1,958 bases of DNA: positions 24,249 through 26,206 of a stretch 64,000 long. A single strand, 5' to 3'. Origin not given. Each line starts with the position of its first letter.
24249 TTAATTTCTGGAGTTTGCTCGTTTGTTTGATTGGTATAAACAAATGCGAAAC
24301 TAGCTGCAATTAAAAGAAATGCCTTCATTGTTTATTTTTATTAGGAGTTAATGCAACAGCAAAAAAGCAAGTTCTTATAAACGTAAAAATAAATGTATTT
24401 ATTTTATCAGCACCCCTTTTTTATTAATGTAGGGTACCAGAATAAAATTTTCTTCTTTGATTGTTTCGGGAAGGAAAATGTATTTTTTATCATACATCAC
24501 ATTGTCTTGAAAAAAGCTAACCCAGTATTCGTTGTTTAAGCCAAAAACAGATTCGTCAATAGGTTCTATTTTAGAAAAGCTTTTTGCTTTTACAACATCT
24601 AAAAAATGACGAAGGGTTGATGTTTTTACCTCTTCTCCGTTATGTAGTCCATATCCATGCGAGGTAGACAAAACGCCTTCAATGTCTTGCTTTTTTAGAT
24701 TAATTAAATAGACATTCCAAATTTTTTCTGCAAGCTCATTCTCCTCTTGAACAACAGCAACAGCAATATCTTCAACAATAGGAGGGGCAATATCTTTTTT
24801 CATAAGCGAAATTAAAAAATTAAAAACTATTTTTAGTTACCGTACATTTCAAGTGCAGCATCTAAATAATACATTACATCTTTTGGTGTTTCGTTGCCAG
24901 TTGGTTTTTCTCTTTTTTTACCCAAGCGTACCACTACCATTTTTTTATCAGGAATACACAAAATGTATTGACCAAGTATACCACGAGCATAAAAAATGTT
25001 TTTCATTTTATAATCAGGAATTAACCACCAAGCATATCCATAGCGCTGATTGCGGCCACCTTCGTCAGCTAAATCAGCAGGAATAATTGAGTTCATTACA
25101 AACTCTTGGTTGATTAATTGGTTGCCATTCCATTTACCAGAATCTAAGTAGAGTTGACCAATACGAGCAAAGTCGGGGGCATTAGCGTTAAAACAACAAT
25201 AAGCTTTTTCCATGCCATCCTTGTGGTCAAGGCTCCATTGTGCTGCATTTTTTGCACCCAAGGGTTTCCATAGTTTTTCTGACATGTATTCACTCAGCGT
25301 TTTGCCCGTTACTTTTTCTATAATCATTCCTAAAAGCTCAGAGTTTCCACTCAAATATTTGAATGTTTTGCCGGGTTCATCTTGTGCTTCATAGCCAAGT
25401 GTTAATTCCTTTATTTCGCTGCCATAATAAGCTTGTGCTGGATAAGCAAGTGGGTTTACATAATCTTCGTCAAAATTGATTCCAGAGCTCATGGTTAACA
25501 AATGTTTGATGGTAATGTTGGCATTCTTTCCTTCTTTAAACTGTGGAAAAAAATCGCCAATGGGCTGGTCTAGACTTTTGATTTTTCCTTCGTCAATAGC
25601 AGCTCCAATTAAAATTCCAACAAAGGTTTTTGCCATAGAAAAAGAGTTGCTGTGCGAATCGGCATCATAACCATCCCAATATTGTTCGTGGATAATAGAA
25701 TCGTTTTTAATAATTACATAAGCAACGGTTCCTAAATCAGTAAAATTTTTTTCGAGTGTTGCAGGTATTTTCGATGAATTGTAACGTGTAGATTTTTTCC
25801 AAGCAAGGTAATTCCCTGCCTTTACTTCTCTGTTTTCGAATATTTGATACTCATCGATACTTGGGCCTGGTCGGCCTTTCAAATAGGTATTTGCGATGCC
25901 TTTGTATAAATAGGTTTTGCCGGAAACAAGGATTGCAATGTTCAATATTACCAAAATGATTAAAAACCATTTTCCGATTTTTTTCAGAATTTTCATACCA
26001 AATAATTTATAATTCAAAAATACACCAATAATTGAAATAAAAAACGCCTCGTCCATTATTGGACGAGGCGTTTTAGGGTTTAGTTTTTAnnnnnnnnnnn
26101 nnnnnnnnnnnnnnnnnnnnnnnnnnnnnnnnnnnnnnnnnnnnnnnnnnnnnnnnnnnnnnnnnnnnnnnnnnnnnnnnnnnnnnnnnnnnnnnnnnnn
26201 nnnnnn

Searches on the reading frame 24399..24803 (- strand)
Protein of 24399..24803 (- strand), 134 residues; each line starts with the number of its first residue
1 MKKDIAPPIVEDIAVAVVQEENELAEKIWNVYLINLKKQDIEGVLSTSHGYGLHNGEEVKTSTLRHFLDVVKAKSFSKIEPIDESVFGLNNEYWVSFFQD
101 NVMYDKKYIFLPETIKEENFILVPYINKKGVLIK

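Call 3: search_protein_families(library=pfam, proteins=[window:24399-24803:-], max_evalue=0.01)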
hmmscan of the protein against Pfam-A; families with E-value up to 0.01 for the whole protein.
window:24399-24803:- (134 aa): 1 family
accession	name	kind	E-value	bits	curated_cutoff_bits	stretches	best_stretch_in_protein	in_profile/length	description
PF16253.10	DUF4909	-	0.0043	17.3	25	1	48-123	18-90/127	Domain of unknown function (DUF4909)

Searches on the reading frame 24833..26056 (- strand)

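Call 3: search_protein_families(library=pfam, proteins=[window:24833-26056:-], max_evalue=0.01)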
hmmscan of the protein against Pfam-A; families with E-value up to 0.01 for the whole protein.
window:24833-26056:- (407 aa): 1 family
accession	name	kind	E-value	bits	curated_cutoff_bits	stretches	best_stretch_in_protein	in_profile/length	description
PF00144.29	Beta-lactamase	-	4.6e-35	121.8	27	1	102-384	5-313/329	Beta-lactamase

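Call 5: search_protein_families(library=ncbifam, proteins=[window:24833-26056:-], max_evalue=0.01)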
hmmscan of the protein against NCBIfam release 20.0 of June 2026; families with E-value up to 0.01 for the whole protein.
window:24833-26056:- (407 aa): 25 families
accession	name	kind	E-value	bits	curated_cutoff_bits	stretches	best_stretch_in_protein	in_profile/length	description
NF045925.1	3-sucCA_synth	equivalog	1.4e-34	119.4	800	1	113-376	60-307/498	3-succinylated cholic acid synthase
NF002968.0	PRK03642.1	equivalog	1.5e-09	37.2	385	1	153-270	116-239/432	penicillin binding protein PBP4B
NF040478.1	blaLAQ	exception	7.5e-09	35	850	1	140-270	83-205/380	LAQ family class C beta-lactamase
NF033085.1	bla_class_C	equivalog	2.8e-08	33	415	1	140-270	60-182/356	class C beta-lactamase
NF000385.4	blaACT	exception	4.3e-08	32.6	810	1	140-270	84-206/380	ACT family cephalosporin-hydrolyzing class C beta-lactamase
NF012173.1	CMY2-MIR-ACT-EC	exception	4.9e-08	32.2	680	1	140-269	84-205/380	CMY2/MIR/ACT/EC family class C beta-lactamase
NF041665.1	blaPSZ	exception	8.2e-08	31.6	850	1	140-271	83-206/379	PSZ family class C beta-lactamase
NF000185.2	BlaEC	exception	1.8e-07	30.4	850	1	140-269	80-201/377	BlaEC family class C beta-lactamase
NF000191.1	CMY2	exception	3e-07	29.6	800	1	140-275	84-209/381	CMY-2 family class C beta-lactamase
NF038366.1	blaSFDC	exception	4.7e-07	29.2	840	1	140-268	84-204/382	SFDC family class C beta-lactamase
NF009622.0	PRK13128.1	equivalog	7e-07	28.1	443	1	139-272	61-191/518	D-aminopeptidase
NF041662.1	ampC_Kaer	exception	7.6e-07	28.2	825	1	140-267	84-203/381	AmpC-Kaer family extended-spectrum class C beta-lactamase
NF052559.1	MthAcHydAcmB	equivalog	7.8e-07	28.2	550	1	178-273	117-213/391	methyl acetate hydrolase AcmB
NF041666.1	ampC_Ecan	exception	9.1e-07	28.1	860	1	140-268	84-204/381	CMY2-MIR-ACT-EC family cephalosporin-hydrolyzing class C beta-lactamase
NF000419.2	blaCMH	exception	1e-06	28.2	875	1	140-281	84-216/381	CMH family class C beta-lactamase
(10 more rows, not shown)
